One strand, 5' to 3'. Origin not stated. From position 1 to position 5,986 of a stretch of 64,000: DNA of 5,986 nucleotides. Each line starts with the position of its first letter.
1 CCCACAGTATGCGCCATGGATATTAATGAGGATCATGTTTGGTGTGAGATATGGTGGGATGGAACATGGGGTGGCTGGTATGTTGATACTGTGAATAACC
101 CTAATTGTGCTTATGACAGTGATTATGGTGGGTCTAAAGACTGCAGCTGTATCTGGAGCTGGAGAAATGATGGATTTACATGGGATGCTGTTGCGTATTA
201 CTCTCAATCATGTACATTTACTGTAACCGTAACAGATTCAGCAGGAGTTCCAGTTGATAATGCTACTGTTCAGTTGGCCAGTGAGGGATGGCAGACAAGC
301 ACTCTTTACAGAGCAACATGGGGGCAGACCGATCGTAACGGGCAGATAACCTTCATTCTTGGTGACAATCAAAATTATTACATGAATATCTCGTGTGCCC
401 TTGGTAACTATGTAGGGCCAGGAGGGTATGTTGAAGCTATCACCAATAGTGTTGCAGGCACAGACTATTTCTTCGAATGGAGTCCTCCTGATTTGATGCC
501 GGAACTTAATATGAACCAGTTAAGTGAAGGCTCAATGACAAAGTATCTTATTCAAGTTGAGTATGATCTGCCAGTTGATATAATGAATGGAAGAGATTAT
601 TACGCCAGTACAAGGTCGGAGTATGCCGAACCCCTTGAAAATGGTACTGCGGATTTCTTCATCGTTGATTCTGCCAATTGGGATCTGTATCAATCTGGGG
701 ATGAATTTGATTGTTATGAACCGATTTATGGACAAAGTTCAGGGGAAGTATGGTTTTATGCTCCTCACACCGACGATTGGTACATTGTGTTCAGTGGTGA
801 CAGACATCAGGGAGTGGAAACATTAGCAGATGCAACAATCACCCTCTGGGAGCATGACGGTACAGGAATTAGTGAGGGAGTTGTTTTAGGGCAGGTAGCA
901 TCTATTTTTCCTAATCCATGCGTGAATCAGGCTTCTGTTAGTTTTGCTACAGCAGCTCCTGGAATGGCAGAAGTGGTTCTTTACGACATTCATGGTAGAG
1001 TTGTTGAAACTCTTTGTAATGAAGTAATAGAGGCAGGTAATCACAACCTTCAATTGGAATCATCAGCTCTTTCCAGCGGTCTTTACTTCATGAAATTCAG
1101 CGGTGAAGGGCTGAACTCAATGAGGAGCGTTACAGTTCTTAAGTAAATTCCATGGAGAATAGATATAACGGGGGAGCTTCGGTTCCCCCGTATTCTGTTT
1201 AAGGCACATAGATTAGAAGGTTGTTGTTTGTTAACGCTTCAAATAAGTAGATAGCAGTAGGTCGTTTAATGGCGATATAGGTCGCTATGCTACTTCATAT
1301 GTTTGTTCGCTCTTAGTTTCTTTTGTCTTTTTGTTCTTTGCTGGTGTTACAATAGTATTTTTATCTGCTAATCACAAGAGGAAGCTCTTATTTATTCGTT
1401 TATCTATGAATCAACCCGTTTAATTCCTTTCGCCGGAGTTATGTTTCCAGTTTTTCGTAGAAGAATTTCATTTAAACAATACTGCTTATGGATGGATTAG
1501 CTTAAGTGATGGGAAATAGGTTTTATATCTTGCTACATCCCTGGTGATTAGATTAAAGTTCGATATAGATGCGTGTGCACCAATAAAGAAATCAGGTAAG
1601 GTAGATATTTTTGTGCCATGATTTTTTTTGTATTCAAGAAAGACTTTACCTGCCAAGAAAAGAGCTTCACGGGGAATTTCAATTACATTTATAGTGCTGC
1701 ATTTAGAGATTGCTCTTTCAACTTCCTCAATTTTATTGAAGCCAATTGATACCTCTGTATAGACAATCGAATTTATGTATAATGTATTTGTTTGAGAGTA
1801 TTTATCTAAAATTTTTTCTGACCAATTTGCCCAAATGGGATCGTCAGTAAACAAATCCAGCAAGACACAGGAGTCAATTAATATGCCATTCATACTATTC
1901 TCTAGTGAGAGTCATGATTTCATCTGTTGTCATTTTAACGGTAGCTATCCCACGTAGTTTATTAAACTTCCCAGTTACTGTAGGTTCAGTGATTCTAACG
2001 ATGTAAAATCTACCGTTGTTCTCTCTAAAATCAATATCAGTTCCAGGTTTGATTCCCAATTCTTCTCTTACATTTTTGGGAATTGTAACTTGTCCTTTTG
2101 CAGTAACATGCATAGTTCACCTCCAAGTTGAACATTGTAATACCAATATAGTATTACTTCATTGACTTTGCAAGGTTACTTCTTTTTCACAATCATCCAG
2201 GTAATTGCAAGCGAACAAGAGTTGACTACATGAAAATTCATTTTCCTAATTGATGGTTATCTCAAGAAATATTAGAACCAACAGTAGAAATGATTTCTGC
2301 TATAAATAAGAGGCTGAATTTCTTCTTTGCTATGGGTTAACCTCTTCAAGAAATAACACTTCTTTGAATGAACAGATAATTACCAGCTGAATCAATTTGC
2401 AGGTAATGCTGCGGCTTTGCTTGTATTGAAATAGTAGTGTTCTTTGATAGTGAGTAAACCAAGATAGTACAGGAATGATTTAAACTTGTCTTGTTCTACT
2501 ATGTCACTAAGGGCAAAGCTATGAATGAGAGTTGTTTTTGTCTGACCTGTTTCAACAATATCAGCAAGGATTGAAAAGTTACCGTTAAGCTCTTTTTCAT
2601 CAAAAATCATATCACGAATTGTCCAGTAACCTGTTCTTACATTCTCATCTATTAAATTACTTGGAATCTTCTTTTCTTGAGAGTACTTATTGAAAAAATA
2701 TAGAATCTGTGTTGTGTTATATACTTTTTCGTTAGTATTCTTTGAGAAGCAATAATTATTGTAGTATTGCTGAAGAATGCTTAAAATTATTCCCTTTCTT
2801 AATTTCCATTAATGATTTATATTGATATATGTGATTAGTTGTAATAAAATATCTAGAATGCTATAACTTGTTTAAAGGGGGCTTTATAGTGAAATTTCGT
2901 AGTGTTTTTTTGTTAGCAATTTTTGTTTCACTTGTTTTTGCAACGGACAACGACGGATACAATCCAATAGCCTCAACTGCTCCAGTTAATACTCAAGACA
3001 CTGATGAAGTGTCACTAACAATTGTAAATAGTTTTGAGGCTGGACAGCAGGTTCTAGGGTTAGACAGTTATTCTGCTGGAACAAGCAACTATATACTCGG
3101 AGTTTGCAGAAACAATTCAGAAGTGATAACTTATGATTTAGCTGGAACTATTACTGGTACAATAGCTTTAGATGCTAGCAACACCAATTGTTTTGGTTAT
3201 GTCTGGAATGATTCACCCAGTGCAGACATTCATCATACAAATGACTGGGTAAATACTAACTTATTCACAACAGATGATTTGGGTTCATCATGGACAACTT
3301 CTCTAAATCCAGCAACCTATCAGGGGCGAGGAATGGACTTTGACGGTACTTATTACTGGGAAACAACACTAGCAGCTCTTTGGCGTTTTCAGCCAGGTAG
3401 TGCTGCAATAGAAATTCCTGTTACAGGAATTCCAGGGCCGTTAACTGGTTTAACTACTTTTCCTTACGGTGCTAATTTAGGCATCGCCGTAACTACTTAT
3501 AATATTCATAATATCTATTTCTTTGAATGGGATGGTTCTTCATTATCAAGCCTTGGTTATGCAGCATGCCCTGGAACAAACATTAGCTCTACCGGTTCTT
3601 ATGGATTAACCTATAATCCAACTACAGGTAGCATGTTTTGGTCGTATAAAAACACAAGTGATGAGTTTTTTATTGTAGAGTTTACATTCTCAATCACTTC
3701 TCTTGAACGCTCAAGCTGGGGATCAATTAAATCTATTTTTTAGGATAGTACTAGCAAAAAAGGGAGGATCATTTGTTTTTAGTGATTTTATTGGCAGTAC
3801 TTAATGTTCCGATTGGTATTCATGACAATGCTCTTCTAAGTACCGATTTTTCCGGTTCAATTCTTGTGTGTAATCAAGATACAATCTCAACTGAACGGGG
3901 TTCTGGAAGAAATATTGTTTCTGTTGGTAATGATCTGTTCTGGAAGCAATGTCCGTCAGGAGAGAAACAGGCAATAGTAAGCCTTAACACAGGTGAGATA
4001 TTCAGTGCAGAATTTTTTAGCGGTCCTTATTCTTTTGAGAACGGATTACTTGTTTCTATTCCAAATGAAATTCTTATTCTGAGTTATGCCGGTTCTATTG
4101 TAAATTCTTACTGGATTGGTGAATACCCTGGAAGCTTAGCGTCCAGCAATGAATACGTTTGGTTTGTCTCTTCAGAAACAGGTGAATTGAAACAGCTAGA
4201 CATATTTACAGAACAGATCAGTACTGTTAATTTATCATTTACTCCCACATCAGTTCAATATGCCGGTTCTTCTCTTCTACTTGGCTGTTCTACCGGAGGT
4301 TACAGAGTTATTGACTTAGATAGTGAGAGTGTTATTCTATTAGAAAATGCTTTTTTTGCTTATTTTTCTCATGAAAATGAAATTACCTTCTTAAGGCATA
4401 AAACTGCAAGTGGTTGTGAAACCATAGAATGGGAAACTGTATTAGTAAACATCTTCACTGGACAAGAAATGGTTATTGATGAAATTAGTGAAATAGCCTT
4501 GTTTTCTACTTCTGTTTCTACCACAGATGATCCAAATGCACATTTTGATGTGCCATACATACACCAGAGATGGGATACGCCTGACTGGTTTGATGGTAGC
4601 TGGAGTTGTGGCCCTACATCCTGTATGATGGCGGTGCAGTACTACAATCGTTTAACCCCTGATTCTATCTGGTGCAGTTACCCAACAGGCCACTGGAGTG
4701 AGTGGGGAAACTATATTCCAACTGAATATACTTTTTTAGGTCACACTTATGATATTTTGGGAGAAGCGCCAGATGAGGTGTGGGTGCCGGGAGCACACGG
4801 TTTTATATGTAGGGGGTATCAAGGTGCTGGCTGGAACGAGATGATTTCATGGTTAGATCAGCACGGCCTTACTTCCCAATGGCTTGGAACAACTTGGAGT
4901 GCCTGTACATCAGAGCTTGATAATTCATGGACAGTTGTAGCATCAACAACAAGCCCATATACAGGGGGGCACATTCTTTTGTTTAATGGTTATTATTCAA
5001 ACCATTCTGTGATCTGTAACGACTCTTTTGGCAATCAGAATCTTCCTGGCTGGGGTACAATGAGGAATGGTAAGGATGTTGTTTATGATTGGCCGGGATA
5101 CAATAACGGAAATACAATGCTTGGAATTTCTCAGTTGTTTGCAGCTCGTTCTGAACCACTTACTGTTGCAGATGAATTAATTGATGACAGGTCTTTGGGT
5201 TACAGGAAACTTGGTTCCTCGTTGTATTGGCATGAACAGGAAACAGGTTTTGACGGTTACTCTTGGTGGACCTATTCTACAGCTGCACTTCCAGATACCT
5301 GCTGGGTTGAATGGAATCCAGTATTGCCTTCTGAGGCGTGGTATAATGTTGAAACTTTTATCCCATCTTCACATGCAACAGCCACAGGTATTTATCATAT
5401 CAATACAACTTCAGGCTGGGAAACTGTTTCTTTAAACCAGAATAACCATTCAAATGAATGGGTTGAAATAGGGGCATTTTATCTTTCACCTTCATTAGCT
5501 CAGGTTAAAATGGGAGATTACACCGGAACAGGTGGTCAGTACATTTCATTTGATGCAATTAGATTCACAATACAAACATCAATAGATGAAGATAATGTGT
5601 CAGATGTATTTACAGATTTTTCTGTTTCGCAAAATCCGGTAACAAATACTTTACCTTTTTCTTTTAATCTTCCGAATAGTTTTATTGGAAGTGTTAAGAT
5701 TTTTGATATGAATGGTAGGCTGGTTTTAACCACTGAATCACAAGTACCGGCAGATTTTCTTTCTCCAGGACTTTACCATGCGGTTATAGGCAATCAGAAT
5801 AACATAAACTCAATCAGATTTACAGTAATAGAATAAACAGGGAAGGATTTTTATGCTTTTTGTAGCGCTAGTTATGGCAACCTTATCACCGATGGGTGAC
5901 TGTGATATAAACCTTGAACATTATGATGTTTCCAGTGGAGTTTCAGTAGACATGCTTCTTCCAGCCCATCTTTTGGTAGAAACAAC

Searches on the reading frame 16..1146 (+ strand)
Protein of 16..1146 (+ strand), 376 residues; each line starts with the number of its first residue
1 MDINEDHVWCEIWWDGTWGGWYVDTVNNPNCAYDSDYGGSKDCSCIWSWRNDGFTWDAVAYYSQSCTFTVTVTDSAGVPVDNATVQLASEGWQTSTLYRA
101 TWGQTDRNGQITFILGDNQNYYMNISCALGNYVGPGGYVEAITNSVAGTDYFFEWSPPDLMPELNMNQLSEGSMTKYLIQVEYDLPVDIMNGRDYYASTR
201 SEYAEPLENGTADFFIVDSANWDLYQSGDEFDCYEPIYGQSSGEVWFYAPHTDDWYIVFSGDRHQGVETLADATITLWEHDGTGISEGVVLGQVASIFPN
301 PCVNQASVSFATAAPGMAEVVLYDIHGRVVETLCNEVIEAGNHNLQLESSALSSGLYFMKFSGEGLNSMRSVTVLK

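Call 65: search_protein_families(library=pfam, proteins=[window:16-1146:+], max_evalue=0.00001)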
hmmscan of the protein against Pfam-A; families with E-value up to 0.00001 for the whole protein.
window:16-1146:+ (376 aa): 2 families
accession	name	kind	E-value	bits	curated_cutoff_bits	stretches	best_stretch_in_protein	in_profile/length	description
PF18962.6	Por_Secre_tail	-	2.8e-09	37.6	27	1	297-369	1-70/75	Secretion system C-terminal sorting domain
PF02369.22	Big_1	-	2.5e-08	34.4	34.9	1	58-122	11-73/93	Bacterial Ig-like domain (group 1)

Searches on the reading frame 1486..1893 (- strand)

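Call 65: search_protein_families(library=pfam, proteins=[window:1486-1893:-], max_evalue=0.00001)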
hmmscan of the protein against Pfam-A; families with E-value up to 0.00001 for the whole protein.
window:1486-1893:- (135 aa): 1 family
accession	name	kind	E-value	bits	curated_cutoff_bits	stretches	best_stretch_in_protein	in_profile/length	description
PF01850.27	PIN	-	1.9e-12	48.3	23.6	1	4-120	1-112/120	PIN domain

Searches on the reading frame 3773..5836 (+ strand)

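Call 65: search_protein_families(library=pfam, proteins=[window:3773-5836:+], max_evalue=0.00001)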
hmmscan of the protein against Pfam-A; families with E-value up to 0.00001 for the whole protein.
window:3773-5836:+ (687 aa): 2 families
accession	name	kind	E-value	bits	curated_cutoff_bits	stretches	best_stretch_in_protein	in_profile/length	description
PF25275.1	Golvesin_C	-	2e-12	47.8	31.6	1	501-599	32-131/132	Golvesin C-terminal domain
PF13529.12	Peptidase_C39_2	-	1.2e-10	42.5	24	1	259-418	2-142/143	Peptidase_C39 like family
